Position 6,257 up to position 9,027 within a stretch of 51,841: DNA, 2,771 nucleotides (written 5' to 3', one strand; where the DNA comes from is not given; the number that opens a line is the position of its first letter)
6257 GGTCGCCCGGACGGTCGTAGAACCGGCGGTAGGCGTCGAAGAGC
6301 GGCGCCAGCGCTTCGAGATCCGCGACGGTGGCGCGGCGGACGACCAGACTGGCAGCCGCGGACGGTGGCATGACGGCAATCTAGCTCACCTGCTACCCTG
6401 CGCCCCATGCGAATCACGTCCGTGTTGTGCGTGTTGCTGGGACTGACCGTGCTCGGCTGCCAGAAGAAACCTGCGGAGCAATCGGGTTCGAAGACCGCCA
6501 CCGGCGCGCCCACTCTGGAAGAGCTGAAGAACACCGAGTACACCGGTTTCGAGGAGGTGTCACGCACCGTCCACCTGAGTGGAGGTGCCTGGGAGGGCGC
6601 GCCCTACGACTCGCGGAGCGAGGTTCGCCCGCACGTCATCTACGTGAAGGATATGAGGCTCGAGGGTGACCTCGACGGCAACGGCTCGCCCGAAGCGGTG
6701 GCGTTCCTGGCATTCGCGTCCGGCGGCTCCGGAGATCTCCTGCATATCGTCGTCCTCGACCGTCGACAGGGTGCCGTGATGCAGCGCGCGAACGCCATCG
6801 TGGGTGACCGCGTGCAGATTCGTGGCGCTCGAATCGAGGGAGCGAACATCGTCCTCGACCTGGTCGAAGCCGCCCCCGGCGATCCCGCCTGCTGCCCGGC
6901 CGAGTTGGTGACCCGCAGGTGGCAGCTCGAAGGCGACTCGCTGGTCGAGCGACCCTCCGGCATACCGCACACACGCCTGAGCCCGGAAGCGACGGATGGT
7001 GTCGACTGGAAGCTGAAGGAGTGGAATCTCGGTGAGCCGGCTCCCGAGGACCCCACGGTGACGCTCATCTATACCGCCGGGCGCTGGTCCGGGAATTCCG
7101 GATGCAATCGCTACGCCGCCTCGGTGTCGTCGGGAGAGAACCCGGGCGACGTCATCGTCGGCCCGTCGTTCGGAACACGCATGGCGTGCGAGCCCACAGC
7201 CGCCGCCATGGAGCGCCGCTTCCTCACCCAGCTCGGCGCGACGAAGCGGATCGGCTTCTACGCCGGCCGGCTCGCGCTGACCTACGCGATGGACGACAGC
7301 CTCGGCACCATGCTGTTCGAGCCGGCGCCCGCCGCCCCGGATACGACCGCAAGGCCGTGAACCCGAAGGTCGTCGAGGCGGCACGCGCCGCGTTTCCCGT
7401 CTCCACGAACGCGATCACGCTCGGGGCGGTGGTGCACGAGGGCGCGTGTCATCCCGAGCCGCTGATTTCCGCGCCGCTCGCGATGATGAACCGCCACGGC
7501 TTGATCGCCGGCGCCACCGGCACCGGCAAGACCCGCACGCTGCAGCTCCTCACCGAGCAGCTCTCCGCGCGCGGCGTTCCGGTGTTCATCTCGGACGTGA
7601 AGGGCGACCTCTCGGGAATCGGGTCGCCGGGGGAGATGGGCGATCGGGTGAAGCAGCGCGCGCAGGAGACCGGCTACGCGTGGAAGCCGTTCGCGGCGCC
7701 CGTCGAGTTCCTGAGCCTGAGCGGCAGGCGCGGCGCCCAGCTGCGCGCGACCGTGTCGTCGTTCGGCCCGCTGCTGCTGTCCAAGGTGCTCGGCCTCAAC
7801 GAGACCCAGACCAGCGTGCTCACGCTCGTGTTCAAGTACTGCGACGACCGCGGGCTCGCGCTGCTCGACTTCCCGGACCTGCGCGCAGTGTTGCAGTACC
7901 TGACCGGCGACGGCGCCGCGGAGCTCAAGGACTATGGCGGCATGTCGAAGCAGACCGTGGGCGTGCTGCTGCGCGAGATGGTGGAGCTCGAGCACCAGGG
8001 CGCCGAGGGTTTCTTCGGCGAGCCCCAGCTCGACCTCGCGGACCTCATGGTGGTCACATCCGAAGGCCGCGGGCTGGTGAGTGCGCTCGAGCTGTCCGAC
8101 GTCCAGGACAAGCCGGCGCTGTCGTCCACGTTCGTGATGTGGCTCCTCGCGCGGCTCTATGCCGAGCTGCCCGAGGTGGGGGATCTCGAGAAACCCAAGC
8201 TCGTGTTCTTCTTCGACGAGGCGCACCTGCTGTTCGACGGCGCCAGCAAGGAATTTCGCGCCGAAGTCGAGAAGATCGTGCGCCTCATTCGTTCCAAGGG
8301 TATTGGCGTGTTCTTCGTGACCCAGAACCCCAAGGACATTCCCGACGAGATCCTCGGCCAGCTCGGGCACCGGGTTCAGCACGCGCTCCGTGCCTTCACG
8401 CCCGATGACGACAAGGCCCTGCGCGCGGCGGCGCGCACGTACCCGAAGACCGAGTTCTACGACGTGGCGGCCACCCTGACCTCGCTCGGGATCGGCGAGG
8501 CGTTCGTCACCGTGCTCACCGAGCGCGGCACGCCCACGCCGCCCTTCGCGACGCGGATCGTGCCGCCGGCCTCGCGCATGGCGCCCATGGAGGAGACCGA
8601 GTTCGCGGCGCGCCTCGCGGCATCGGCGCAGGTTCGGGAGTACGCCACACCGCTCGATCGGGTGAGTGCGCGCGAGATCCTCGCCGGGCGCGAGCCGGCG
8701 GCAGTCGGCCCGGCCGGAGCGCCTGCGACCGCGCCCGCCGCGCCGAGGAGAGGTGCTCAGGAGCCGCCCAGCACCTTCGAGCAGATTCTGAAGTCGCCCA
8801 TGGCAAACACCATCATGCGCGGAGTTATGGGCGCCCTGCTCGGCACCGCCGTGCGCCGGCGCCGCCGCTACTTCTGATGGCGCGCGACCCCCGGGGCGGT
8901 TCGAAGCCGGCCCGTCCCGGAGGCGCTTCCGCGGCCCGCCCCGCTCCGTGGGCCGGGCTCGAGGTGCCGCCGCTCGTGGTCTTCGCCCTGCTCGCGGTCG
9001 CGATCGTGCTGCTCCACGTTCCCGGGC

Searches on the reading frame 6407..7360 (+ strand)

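Call 99: search_protein_families(library=pfam, proteins=[window:6407-7360:+], max_evalue=0.001)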
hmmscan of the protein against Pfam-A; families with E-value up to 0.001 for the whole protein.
window:6407-7360:+ (317 aa): 1 family
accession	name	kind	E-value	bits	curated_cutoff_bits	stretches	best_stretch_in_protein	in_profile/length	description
PF03724.22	META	-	8.6e-16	58.4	24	1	196-296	4-102/109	META domain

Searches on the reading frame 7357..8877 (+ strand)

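Call 99: search_protein_families(library=pfam, proteins=[window:7357-8877:+], max_evalue=0.001)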
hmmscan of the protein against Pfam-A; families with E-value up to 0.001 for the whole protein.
window:7357-8877:+ (506 aa): 7 families
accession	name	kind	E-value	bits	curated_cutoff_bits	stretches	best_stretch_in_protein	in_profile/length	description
PF05872.18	HerA_C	-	1.1e-176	588.9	22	1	37-463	13-440/502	Helicase HerA-like C-terminal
PF01935.23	DUF87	-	2.9e-07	31.2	23.2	1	43-155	21-116/220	Helicase HerA, central domain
PF13401.12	AAA_22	-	4e-06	27.6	27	0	46-79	6-39/130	AAA domain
PF12846.13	AAA_10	-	2e-05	24.3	27.5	0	254-338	216-297/362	AAA-like domain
PF10412.15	TrwB_AAD_bind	-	4.6e-05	22.9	20.5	1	37-85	7-55/387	Type IV secretion-system coupling protein DNA-binding domain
PF04851.21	ResIII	-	0.00073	19.9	22.5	0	45-71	23-49/164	Type III restriction enzyme, res subunit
PF13191.12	AAA_16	-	0.00075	20.5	32.6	0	46-76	25-54/167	AAA ATPase domain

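Call 100: search_protein_families(library=padloc, proteins=[window:7357-8877:+], max_evalue=0.001)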
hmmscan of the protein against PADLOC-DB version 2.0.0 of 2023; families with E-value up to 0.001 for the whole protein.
window:7357-8877:+ (506 aa): 4 families
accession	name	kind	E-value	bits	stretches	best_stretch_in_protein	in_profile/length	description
PDLC04140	mad8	-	5.8e-17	60.2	1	44-384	26-286/314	mads_8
PDLC01055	HerA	-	1.3e-11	42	1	264-335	404-474/532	Type III coevolved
PDLC04105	HerA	-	1.4e-11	41.7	1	227-384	367-522/576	-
PDLC04103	HerA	-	1.8e-10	37.8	1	278-384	439-543/579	-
